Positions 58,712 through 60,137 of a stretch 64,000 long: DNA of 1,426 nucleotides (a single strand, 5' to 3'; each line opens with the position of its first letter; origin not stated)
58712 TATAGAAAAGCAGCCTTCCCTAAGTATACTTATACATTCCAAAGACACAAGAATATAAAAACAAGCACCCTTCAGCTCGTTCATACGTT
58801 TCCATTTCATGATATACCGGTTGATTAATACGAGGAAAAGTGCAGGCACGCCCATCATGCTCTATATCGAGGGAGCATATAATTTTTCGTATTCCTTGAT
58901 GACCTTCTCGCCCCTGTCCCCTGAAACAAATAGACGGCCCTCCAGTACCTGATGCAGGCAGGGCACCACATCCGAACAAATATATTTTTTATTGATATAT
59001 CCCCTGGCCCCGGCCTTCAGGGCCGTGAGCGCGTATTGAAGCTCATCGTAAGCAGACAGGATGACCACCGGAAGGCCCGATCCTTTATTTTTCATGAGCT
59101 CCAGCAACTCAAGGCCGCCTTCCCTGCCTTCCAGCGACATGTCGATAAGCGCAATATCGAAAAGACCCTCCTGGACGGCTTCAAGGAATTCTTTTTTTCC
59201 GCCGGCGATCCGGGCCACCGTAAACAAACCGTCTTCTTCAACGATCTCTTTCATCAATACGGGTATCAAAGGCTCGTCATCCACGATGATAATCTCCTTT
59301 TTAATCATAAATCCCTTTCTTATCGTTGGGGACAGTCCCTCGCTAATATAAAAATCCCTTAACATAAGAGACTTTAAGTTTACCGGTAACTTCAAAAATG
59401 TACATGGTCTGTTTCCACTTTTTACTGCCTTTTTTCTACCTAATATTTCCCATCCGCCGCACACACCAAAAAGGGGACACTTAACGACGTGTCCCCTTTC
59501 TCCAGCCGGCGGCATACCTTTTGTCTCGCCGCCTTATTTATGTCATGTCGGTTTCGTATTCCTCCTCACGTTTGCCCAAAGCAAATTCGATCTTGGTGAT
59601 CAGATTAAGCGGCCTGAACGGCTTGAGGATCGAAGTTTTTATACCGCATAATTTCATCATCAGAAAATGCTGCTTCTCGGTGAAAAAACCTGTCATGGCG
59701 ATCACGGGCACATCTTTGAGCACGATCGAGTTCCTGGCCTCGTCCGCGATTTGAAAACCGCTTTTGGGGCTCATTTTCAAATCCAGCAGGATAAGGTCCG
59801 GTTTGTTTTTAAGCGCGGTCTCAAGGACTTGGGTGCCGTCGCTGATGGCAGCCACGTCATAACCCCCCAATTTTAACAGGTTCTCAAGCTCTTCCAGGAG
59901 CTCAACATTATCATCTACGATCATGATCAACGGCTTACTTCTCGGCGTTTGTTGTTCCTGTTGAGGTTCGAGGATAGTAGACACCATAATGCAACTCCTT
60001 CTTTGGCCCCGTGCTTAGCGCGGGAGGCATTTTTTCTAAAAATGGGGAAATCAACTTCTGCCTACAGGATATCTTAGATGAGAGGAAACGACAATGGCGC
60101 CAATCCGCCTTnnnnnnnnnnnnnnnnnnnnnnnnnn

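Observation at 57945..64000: Signalling island with a MASE1-PAS kinase, three consecutive stand-alone REC proteins, a REC-AraC regulator and a second kinase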

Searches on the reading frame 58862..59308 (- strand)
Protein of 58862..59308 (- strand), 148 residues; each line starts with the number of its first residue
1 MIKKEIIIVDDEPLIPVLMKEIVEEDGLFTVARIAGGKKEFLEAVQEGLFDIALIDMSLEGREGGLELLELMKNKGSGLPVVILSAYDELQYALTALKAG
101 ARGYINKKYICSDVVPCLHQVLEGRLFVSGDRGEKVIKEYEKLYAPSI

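Call 3: search_protein_families(library=pfam, proteins=[window:58862-59308:-], max_evalue=0.01)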
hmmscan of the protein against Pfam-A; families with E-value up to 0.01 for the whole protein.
window:58862-59308:- (148 aa): 1 family
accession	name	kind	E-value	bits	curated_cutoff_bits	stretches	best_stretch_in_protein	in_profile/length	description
PF00072.30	Response_reg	-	1.2e-21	77.3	30.2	1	6-109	1-101/111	Response regulator receiver domain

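Call 20: search_protein_families(library=ncbifam, proteins=[window:58862-59308:-], max_evalue=0.001)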
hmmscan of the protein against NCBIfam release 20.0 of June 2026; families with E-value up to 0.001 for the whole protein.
window:58862-59308:- (148 aa): 75 families (the best 25 are shown)
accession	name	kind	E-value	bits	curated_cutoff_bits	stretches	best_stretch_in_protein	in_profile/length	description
NF051870.1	NAssimRespRegNtrX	equivalog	5.8e-16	58.4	600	1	4-123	2-120/452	nitrogen assimilation response regulator NtrX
NF052445.1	RespRegMctR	equivalog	4.4e-14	52.4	300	1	5-137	3-134/205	two-component system response regulator MctR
NF007935.0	PRK10651.1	equivalog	1.1e-13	50.9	250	1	4-130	7-132/216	two-component system response regulator NarL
NF007018.1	PRK09483.1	equivalog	5.3e-11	42.6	280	1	5-133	3-130/217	UvrY/SirA/GacA family response regulator transcription factor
NF011896.0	PRK15369.1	equivalog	8.8e-11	41.8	242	1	2-137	2-136/211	two component system response regulator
TIGR01818.1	ntrC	equivalog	1.8e-10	40.2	558.6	1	6-119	1-111/463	nitrogen regulation protein NR(I)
NF007403.0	PRK09935.1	equivalog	3e-10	40.1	271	1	4-129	4-128/210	fimbria biosynthesis transcriptional regulator FimZ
NF047785.1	respo_reg_MadR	equivalog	3.2e-10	39.7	300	1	5-124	2-123/209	MadR family response regulator transcription factor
NF007708.0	PRK10403.1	equivalog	7.3e-10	38.6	343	1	5-124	8-126/215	nitrate/nitrite response regulator protein NarP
NF007969.0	PRK10693.1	equivalog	7.6e-10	38.3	329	1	2-107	6-108/337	two-component system response regulator RssB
TIGR02154.1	PhoB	equivalog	7.7e-10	38.5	296.2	1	3-122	2-120/226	phosphate regulon transcriptional regulator PhoB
NF007419.0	PRK09958.1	equivalog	8.1e-10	38.6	251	1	6-118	3-113/204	acid-sensing system DNA-binding response regulator EvgA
NF008469.0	PRK11361.1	equivalog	8.3e-10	37.9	714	1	4-111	5-109/461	acetoacetate metabolism transcriptional regulator AtoC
NF008176.1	PRK10923.1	equivalog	9e-10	37.7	620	1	2-119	2-116/469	nitrogen regulation protein NR(I)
NF033791.1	ActR_PrrA_rreg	equivalog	9.3e-10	38.8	250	1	6-120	4-115/173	ActR/PrrA/RegA family redox response regulator transcription factor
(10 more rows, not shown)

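Call 22: find_homologous_proteins(query=window:58862-59308:-, max_evalue=0.00001)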
Query window:58862-59308:- (148 aa): 110 proteins with E <= 0.00001 among 206 candidates.
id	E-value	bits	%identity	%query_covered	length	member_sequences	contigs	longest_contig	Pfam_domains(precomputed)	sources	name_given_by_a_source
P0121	2.1e-87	308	100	100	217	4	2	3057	PF00072.31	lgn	-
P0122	5.4e-61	223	72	100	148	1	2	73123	PF00072.31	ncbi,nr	ncbi:MAG: response regulator transcription factor [Candidatus Omnitrophica bacterium]|nr:response re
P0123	2.0e-56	208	65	96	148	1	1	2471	PF00072.31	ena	-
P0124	2.2e-55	205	66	98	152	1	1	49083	PF00072.31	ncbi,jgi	-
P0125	2.5e-54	201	66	99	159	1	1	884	PF00072.31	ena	-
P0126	4.4e-54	200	63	98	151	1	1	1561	PF00072.31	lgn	-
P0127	7.9e-54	200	64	99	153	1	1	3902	PF00072.31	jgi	jgi:two-component system, NarL family, response regulator NreC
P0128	8.7e-54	199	62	100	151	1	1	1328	PF00072.31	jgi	jgi:DNA-binding NarL/FixJ family response regulator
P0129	1.8e-52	195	63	98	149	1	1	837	PF00072.31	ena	-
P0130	2.1e-52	195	61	98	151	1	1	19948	PF00072.31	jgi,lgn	-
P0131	3.1e-52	194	62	98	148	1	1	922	PF00072.31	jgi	jgi:two-component system invasion response regulator UvrY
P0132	6.3e-52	193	62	100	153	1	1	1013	PF00072.31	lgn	-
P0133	1.1e-51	193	60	98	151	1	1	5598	PF00072.31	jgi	jgi:DNA-binding NarL/FixJ family response regulator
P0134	1.3e-51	192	60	100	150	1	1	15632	PF00072.31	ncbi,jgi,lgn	-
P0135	1.3e-50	189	61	99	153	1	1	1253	PF00072.31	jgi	jgi:DNA-binding NarL/FixJ family response regulator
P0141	3.1e-48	181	59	95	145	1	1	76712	PF00072.31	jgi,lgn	-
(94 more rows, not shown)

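Call 23: find_encoding_contigs(protein=P0122, flank=9000, max_places=2)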
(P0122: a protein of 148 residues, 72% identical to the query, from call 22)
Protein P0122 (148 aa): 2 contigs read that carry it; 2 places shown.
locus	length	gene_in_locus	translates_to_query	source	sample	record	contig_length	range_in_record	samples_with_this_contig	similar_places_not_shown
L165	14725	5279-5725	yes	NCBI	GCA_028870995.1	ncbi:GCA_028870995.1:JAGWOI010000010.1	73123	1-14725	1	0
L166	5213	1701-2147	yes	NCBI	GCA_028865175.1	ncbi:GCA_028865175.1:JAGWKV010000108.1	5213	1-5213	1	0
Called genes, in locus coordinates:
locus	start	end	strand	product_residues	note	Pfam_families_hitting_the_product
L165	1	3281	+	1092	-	PF00672:HAMP, PF00672:HAMP, PF18947:HAMP_2, PF00672:HAMP, PF13185:GAF_2, PF00512:HisKA, PF02518:HATPase_c, PF00072:Response_reg, +5 more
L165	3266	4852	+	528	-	PF00072:Response_reg, PF00512:HisKA, PF02518:HATPase_c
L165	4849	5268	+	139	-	PF00072:Response_reg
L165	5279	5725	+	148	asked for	PF00072:Response_reg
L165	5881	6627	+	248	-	PF00072:Response_reg, PF00165:HTH_AraC, PF12833:HTH_18, PF00165:HTH_AraC (weak)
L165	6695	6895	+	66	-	PF00313:CSD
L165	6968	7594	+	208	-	PF00881:Nitroreductase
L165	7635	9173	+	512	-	PF00732:GMC_oxred_N, PF00890:FAD_binding_2 (faint), PF01266:DAO (weak), PF05199:GMC_oxred_C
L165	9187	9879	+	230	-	PF05359:DUF748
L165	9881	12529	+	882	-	PF03200:Glyco_hydro_63 (faint), PF22422:MGH1-like_GH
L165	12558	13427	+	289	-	PF00106:adh_short, PF08659:KR, PF13561:adh_short_C2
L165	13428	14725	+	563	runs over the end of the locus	PF02683:DsbD_TM, PF00578:AhpC-TSA, PF08534:Redoxin, PF13905:Thioredoxin_8, PF17991:Thioredoxin_10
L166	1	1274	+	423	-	PF00512:HisKA, PF02518:HATPase_c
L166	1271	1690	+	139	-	PF00072:Response_reg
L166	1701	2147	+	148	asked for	PF00072:Response_reg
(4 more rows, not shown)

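Call 24: find_encoding_contigs(protein=P0124, flank=9000, max_places=2)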
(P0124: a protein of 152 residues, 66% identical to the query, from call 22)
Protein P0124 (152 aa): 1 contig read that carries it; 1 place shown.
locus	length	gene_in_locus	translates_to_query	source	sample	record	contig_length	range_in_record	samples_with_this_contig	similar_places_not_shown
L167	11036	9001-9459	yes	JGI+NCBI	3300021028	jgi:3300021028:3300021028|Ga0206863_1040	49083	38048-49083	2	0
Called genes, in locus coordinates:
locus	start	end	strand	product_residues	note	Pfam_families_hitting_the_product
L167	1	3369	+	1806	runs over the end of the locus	PF00672:HAMP, PF00672:HAMP, PF00672:HAMP, PF18947:HAMP_2, PF00672:HAMP, PF18947:HAMP_2, PF00672:HAMP, PF00672:HAMP, +20 more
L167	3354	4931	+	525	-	PF00072:Response_reg, PF08447:PAS_3 (weak), PF00512:HisKA, PF02518:HATPase_c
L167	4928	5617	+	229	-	PF13661:2OG-FeII_Oxy_4 (weak), PF13640:2OG-FeII_Oxy_3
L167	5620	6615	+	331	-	PF06258:Mito_fiss_Elm1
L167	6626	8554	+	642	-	-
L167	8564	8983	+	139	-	PF00072:Response_reg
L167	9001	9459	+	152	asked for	PF00072:Response_reg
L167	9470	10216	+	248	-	PF00072:Response_reg, PF07238:PilZ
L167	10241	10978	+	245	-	PF00072:Response_reg, PF00165:HTH_AraC, PF12833:HTH_18, PF00165:HTH_AraC (weak)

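Call 25: find_encoding_contigs(protein=P0141, flank=9000, max_places=2)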
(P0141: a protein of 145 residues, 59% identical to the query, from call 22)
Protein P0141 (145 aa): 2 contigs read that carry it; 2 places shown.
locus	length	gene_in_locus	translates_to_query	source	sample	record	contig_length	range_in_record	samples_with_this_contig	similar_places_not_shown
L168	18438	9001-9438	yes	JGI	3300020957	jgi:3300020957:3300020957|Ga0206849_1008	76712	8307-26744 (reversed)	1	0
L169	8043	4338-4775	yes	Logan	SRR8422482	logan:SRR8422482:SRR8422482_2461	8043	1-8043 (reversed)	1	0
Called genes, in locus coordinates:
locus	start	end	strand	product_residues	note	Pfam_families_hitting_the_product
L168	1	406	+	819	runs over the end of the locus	PF05231:MASE1, PF08448:PAS_4, PF13426:PAS_9 (weak), PF08447:PAS_3, PF00989:PAS, PF13426:PAS_9, PF00512:HisKA, PF02518:HATPase_c, +3 more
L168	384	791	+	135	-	PF00072:Response_reg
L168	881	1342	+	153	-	PF00072:Response_reg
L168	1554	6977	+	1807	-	PF00672:HAMP, PF00672:HAMP, PF00672:HAMP, PF18947:HAMP_2, PF00672:HAMP, PF18947:HAMP_2, PF00672:HAMP, PF00672:HAMP, +20 more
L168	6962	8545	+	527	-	PF00072:Response_reg, PF00512:HisKA, PF02518:HATPase_c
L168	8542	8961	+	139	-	PF00072:Response_reg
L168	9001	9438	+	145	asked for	PF00072:Response_reg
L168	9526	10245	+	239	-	PF00072:Response_reg, PF00165:HTH_AraC, PF12833:HTH_18, PF00165:HTH_AraC (weak)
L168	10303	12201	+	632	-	PF00005:ABC_tran, PF13191:AAA_16 (faint), PF01926:MMR_HSR1 (faint), PF13304:AAA_21 (faint), PF12848:ABC_tran_Xtn, PF00005:ABC_tran, PF02463:SMC_N (weak), PF16326:ABC_tran_CTD, +1 more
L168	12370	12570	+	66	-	PF00313:CSD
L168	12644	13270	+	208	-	PF00881:Nitroreductase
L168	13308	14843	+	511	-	PF00732:GMC_oxred_N, PF00890:FAD_binding_2 (faint), PF07992:Pyr_redox_2 (faint), PF05199:GMC_oxred_C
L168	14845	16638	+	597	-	PF22422:MGH1-like_GH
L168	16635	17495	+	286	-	PF22422:MGH1-like_GH (weak), PF03200:Glyco_hydro_63 (faint)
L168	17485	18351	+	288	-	PF00106:adh_short, PF08659:KR, PF13561:adh_short_C2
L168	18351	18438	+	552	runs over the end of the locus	PF02683:DsbD_TM, PF13386:DsbD_2 (weak), PF00578:AhpC-TSA, PF08534:Redoxin, PF13905:Thioredoxin_8, PF17991:Thioredoxin_10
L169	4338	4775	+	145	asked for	PF00072:Response_reg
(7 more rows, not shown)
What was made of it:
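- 58862..59308 (-): REC3 (148 aa): a NarL-clade receiver with no HTH. It is an orphaned last gene of a second kinase operon. In L165, L167 and L168 it follows poly-HAMP hybrid HK, REC-HisKA-HATPase and a 139-aa REC (calls 23-25).
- It is true for REC3, whose operon-mate kinases are missing from this locus (calls 23-25).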

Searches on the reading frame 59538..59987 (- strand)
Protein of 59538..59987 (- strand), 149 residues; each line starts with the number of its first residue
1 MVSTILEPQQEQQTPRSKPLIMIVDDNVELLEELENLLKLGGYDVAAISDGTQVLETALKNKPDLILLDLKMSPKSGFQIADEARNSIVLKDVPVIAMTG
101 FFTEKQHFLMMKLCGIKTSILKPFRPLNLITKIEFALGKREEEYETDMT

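Call 3: search_protein_families(library=pfam, proteins=[window:59538-59987:-], max_evalue=0.01)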
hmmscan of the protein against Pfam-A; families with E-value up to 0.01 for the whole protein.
window:59538-59987:- (149 aa): 1 family
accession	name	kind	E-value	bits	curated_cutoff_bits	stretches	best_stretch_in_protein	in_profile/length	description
PF00072.30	Response_reg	-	5.8e-19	68.7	30.2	1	21-133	1-110/111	Response regulator receiver domain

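Call 20: search_protein_families(library=ncbifam, proteins=[window:59538-59987:-], max_evalue=0.001)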
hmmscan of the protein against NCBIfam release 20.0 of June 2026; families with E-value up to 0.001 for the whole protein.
window:59538-59987:- (149 aa): 79 families (the best 25 are shown)
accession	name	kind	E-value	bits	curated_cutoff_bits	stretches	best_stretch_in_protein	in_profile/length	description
NF045717.1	DVU0259_DivK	exception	4e-16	59.2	160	1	21-137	5-116/117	DVU0259 family response regulator domain-containing protein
TIGR02154.1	PhoB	equivalog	5.4e-16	58.6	296.2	1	20-144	4-127/226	phosphate regulon transcriptional regulator PhoB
NF040689.1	MtrAB_MtrA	equivalog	8.1e-16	58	300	1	21-145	1-121/219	MtrAB system response regulator MtrA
NF053854.1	RespRegPhoBBctds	equivalog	9.4e-15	54.6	270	1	21-143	1-121/225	two-component system response regulator PhoB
NF045944.1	ResRegRpaBCyano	equivalog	1.7e-14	53.7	330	1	22-143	1-118/229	response regulator transcription factor RpaB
NF040534.1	resp_reg_YycF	equivalog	2.8e-14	52.9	340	1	21-144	3-122/231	response regulator YycF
NF033117.2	vanR_ACDEGLN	exception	3.7e-13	49.6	350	1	21-144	1-119/226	VanR-ABDEGLN family response regulator transcription factor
NF007982.1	PRK10710.1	equivalog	6.7e-13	48.8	380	1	16-142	5-127/235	envelope stress response regulator BaeR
NF008199.0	PRK10955.1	equivalog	1.2e-12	48.2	341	1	21-137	4-115/232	envelope stress response regulator transcription factor CpxR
NF047465.1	hybrid_HK_LvrA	exception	2e-12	46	1200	1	9-135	458-583/819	hybrid histidine kinase/response regulator LvrA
NF012227.0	AdeR_RR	equivalog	9.2e-12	44.9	340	1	19-140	12-129/239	efflux system response regulator transcription factor AdeR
NF008296.0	PRK11083.1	equivalog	2.1e-11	43.7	273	1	18-142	3-123/228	two-component system response regulator CreB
NF007005.1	PRK09468.1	equivalog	3.4e-11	43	331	1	20-143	5-125/237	osmolarity response regulator transcription factor OmpR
NF041209.1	resp_regPieR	equivalog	1.6e-10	41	450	1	22-143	4-120/231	two component system response regulator PieR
NF008318.0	PRK11107.1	equivalog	2e-10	39.4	890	1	9-124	658-772/920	two-component sensor histidine kinase BarA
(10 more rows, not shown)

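Call 79: search_protein_representatives(protein=window:59538-59987:-)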
Query: 149 residues. Proteins with E-value up to 0.001 (for the whole library): 194924; up to 1e-10: 11823; up to 1e-30: 20. The best 150 are listed.
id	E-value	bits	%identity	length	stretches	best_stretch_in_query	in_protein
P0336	4.3e-44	166.1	61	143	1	20-142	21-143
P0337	7.0e-37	142.8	28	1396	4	12-140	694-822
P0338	3.1e-35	137.5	29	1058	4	17-101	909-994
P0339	2.8e-34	134.4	53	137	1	21-142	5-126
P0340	5.7e-34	133.4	31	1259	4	13-133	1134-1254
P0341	8.6e-34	132.8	29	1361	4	19-100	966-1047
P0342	1.4e-33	132.1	28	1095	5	18-106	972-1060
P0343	2.0e-33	131.6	28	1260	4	21-142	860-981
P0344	2.6e-33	131.3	28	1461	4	17-110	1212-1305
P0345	2.6e-33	131.2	28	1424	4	13-139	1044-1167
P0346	7.0e-33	129.8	29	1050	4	16-113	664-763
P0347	3.0e-32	127.8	29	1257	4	16-100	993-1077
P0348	1.1e-31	126.0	31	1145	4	18-110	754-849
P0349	1.2e-31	125.8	31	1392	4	9-100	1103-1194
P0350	1.4e-31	125.7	29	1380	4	17-123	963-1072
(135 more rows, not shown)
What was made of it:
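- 59538..59987 (-): REC2 (149 aa): a stand-alone receiver and the most conserved protein of the cassette. About 40 small single-REC clusters at 42-61% identity appear among 1.84 billion representatives (call 79).
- Tried and rejected: The search of representatives with REC2 (call 79) mostly returned multi-REC hybrid proteins whose scores are summed over several receivers.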
